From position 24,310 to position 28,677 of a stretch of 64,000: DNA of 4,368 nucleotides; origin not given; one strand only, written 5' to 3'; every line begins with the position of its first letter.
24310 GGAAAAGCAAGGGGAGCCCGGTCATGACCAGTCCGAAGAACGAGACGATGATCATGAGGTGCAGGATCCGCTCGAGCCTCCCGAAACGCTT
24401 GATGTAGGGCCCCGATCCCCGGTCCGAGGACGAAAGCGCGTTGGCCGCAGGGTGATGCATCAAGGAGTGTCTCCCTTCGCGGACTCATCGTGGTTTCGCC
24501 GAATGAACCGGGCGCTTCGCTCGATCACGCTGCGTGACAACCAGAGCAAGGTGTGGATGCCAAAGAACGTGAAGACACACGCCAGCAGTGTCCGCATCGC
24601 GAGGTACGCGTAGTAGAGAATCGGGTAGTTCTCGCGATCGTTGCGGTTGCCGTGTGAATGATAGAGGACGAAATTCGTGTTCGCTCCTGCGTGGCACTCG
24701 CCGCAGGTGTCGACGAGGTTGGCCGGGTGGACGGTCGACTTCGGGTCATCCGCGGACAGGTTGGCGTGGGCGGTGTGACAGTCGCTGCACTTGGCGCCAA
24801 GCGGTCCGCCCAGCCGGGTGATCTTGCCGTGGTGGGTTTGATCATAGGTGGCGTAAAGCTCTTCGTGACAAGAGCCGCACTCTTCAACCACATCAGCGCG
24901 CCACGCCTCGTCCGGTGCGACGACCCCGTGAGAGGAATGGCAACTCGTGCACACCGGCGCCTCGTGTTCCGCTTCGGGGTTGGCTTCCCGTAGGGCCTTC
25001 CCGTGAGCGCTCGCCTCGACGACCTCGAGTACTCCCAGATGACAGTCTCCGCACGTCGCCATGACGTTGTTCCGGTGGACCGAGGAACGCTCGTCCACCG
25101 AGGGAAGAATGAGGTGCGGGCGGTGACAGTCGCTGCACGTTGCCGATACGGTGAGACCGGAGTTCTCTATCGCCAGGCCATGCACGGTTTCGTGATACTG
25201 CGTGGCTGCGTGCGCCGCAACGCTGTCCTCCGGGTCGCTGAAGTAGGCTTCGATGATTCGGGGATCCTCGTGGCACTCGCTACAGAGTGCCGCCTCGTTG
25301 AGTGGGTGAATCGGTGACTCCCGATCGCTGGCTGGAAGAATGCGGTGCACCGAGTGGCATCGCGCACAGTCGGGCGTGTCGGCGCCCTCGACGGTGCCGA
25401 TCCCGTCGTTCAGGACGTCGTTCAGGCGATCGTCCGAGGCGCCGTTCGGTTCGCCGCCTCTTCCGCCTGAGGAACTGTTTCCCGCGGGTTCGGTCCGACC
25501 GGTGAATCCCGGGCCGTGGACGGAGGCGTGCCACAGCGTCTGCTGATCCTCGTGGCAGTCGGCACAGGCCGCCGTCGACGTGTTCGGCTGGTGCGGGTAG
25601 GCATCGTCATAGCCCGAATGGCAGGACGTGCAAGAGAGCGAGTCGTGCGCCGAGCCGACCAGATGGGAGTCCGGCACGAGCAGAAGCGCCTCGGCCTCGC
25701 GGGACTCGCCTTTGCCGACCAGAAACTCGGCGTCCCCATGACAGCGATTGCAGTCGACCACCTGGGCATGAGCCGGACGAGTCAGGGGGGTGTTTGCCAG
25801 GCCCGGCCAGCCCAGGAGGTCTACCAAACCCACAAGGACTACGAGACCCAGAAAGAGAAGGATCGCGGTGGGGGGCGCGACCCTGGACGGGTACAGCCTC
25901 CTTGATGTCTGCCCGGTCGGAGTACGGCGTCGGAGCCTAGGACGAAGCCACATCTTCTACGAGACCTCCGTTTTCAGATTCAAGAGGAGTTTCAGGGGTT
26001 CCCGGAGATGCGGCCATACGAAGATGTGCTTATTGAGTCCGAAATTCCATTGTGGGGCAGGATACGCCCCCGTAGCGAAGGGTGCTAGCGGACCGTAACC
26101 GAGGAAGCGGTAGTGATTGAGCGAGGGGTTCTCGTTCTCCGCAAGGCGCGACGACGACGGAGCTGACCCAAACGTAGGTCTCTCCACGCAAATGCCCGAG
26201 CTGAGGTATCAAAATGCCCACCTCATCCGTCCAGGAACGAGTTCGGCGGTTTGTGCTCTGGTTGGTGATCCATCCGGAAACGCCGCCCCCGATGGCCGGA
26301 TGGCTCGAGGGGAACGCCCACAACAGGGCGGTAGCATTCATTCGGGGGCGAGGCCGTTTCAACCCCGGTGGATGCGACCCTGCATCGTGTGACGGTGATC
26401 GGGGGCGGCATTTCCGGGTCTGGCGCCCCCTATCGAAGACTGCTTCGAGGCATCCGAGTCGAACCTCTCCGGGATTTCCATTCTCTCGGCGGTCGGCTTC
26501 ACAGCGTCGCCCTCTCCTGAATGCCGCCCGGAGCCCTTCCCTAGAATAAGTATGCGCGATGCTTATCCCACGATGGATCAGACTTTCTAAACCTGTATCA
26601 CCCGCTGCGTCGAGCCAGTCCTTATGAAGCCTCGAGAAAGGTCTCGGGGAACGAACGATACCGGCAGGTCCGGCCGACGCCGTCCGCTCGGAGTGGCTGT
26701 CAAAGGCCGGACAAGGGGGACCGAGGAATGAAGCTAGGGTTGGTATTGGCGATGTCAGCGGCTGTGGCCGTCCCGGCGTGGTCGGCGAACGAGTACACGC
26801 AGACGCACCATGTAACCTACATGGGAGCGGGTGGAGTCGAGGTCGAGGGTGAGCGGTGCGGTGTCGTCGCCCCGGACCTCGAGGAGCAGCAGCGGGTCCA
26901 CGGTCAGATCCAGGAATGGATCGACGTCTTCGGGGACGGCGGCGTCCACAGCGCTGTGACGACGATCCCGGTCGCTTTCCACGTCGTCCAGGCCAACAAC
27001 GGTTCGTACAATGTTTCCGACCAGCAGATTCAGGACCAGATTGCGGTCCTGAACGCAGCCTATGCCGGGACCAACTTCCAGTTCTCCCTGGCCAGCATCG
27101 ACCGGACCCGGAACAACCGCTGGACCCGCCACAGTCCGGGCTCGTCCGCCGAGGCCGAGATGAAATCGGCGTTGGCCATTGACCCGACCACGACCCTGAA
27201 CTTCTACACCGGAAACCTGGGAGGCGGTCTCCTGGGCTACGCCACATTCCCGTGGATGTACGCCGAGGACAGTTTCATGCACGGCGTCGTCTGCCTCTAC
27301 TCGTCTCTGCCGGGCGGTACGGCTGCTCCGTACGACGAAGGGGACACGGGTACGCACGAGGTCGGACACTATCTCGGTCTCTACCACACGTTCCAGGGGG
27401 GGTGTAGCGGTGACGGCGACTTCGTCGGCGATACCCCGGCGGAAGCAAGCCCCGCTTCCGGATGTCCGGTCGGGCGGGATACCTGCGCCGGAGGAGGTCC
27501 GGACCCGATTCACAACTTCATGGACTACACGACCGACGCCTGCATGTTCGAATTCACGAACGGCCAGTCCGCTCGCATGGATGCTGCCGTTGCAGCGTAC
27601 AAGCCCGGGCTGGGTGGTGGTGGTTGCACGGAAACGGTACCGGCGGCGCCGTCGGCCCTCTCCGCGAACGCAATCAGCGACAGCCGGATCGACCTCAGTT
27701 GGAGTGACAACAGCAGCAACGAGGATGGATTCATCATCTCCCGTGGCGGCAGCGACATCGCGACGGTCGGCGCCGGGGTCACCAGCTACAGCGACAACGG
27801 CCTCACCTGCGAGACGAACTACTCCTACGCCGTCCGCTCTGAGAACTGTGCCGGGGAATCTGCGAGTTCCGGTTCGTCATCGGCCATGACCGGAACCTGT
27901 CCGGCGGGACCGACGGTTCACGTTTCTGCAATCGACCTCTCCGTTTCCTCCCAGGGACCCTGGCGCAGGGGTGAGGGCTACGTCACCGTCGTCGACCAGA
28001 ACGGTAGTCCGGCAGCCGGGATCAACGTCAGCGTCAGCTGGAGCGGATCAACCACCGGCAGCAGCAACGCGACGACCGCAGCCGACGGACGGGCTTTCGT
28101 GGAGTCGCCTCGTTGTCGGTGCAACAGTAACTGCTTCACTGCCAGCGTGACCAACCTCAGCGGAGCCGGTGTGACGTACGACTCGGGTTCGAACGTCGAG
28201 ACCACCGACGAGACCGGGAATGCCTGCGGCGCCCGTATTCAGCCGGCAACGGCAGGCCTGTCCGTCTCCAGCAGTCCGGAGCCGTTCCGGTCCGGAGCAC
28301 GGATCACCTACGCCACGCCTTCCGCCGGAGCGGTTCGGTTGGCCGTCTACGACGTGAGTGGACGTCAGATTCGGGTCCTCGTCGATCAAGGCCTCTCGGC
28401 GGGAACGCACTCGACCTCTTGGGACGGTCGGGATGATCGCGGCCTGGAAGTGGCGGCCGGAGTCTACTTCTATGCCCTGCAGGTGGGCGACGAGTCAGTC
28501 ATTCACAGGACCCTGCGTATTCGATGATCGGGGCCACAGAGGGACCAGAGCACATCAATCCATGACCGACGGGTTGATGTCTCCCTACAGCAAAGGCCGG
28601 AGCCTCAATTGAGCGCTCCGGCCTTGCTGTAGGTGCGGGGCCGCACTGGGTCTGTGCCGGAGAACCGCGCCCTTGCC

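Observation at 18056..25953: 48-heme porin-cytochrome module: 11-heme + cytochrome b + 21-heme lipoprotein + beta-barrel + 16-heme cytochrome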

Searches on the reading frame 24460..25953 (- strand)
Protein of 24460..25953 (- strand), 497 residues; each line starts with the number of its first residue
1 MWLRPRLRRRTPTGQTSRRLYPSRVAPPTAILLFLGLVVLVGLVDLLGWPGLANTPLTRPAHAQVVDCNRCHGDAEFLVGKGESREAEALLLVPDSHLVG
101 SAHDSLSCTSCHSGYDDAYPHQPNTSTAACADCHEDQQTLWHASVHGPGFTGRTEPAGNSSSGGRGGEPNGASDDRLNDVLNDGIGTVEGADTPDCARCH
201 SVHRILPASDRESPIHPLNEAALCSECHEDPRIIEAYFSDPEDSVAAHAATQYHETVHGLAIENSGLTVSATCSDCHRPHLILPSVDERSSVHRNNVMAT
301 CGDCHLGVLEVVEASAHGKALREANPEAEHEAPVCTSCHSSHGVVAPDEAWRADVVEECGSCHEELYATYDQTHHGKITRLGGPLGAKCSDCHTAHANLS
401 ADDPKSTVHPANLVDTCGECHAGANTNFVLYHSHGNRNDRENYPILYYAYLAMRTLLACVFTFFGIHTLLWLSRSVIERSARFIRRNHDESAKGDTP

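Call 4: search_protein_families(library=pfam, proteins=[window:24460-25953:-], max_evalue=0.01)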
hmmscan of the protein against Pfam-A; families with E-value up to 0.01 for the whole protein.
window:24460-25953:- (497 aa): 7 families
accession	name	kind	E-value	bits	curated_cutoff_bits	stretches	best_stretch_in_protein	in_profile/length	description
PF14522.11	Cytochrome_C7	-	3.1e-16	59.4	24.8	4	62-135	8-67/67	Cytochrome c7 and related cytochrome c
PF14537.11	Cytochrom_c3_2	-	1.2e-11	45.3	25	2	271-364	7-79/79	Cytochrome c3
PF09699.15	Paired_CXXCH_1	-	5e-11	42.5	20.6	1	335-365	9-38/41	Doubled CXXCH motif (Paired_CXXCH_1)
PF22113.1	Mtrc-MtrF_II-IV_dom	-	6.7e-11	42.5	30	2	61-147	77-176/176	Outer membrane cytochrome MtrC/MtrF-like, domains II/IV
PF02085.21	Cytochrom_CIII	-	0.00026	21.7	22.9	0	385-424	45-85/101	Class III cytochrome C family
PF13435.11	Cytochrome_C554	-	0.0004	21.7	20.8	0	129-147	1-19/84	Cytochrome c554 and c-prime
PF03264.19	Cytochrom_NNT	-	0.0025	18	24.1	0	358-399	38-78/174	NapC/NirT cytochrome c family, N-terminal region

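Call 5: search_protein_families(library=ncbifam, proteins=[window:24460-25953:-], max_evalue=0.01)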
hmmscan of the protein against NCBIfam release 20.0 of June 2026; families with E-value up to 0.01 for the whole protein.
window:24460-25953:- (497 aa): 7 families
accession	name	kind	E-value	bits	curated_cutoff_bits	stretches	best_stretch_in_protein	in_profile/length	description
TIGR03508.1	decahem_SO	subfamily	3.6e-14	52.9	192.2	1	316-433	76-186/258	DmsE family decaheme c-type cytochrome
TIGR04257.1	nanowire_3heme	domain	4.4e-09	36.4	40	1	387-425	24-62/75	c(7)-type cytochrome triheme domain-containing protein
TIGR03153.1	cytochr_NrfH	equivalog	2e-08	34.4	134.2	1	193-308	28-136/138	cytochrome c nitrite reductase small subunit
NF041028.1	decahem_GSU2203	exception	7.5e-08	31.9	325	1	250-433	47-219/317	GSU2203 family decaheme c-type cytochrome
NF040968.1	FeS_ExtO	equivalog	0.00038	19.4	200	1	96-144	29-79/416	selenite/tellurite reduction operon b-type cytochrome iron-sulfur cluster-binding subunit ExtO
NF040967.1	cytc_ExtN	equivalog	0.00052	19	200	1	95-144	28-79/415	selenite/tellurite reduction operon c-type cytochrome ExtN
NF008659.0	PRK11659.1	equivalog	0.00055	19.7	184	0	195-232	137-171/188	cytochrome c nitrite reductase pentaheme subunit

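Call 53: list_cluster_members(proteins=[window:24460-25953:-, window:23600-24460:-, window:21315-23603:-, window:19729-21318:-, window:18056-19732:-, window:16813-18030:+])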
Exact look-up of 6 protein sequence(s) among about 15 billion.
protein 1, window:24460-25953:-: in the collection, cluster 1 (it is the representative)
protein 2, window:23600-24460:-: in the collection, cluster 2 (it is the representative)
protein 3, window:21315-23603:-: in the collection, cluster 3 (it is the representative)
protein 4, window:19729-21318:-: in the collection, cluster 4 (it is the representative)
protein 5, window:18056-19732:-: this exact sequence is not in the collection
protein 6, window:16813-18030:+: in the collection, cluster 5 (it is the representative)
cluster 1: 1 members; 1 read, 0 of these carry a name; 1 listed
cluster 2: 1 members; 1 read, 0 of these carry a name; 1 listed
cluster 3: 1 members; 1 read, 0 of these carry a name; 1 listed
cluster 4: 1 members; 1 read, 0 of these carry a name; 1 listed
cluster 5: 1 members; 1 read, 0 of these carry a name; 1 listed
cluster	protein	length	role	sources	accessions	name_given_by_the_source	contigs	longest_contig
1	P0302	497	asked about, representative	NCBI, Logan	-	-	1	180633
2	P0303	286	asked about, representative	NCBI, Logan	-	-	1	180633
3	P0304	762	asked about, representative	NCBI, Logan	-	-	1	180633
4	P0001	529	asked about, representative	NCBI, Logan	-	-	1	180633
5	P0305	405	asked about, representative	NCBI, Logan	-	-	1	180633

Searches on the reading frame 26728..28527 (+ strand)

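Call 4: search_protein_families(library=pfam, proteins=[window:26728-28527:+], max_evalue=0.01)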
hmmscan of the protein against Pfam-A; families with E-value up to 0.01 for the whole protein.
window:26728-28527:+ (599 aa): 9 families
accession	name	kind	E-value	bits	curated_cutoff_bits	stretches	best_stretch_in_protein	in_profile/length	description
PF05572.19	Peptidase_M43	-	7.7e-15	55.6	23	1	205-288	69-151/152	Pregnancy-associated plasma protein-A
PF13860.13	FlgD_ig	-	1.2e-08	35.2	27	1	529-583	18-72/79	FlgD Ig-like domain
PF00041.27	fn3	-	1.2e-05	25.9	25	1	307-383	2-80/84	Fibronectin type III domain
PF13583.11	Reprolysin_4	-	0.00017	21.8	22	1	81-228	10-159/203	Metallo-peptidase family M12B Reprolysin-like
PF02369.22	Big_1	-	0.0004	20.9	34.9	1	419-476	23-82/93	Bacterial Ig-like domain (group 1)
PF17789.7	MG4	-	0.0015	19.2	24.7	1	418-458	19-58/95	Macroglobulin domain MG4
PF13620.12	CarboxypepD_reg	-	0.0016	19.2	32.3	1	420-456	5-40/82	Carboxypeptidase regulatory-like domain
PF13688.12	Reprolysin_5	-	0.0019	18.9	27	1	98-257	26-180/196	Metallo-peptidase family M12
PF13582.12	Reprolysin_3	-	0.006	17.5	22.4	0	100-221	3-123/123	Metallo-peptidase family M12B Reprolysin-like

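Call 5: search_protein_families(library=ncbifam, proteins=[window:26728-28527:+], max_evalue=0.01)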
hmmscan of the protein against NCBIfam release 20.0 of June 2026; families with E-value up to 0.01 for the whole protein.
window:26728-28527:+ (599 aa): 7 families
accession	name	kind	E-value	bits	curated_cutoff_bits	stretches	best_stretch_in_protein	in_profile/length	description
TIGR03952.1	metzin_BF0631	equivalog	7.8e-08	31.7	208.1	1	207-237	235-272/351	zinc-dependent metalloproteinase lipoprotein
NF005176.1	PRK06655.1-1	equivalog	7.3e-06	26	230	1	529-582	92-145/197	flagellar hook assembly protein FlgD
NF033707.1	T9SS_sortase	equivalog_domain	2.3e-05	22.2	420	1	514-588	1000-1079/1095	type IX secretion system sortase PorU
NF009277.0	PRK12634.1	equivalog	2.4e-05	24.5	333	1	526-581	114-169/221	flagellar basal body rod modification protein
TIGR04183.1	Por_Secre_tail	domain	2.9e-05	24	23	1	517-593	3-67/72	T9SS type A sorting domain-containing protein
NF041611.1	exoglucan_CbhB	equivalog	4.3e-05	21.7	1950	1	286-531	684-902/997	exoglucanase CbhB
NF009276.0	PRK12633.1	equivalog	0.00047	19.9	383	1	533-584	128-179/234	flagellar basal body rod modification protein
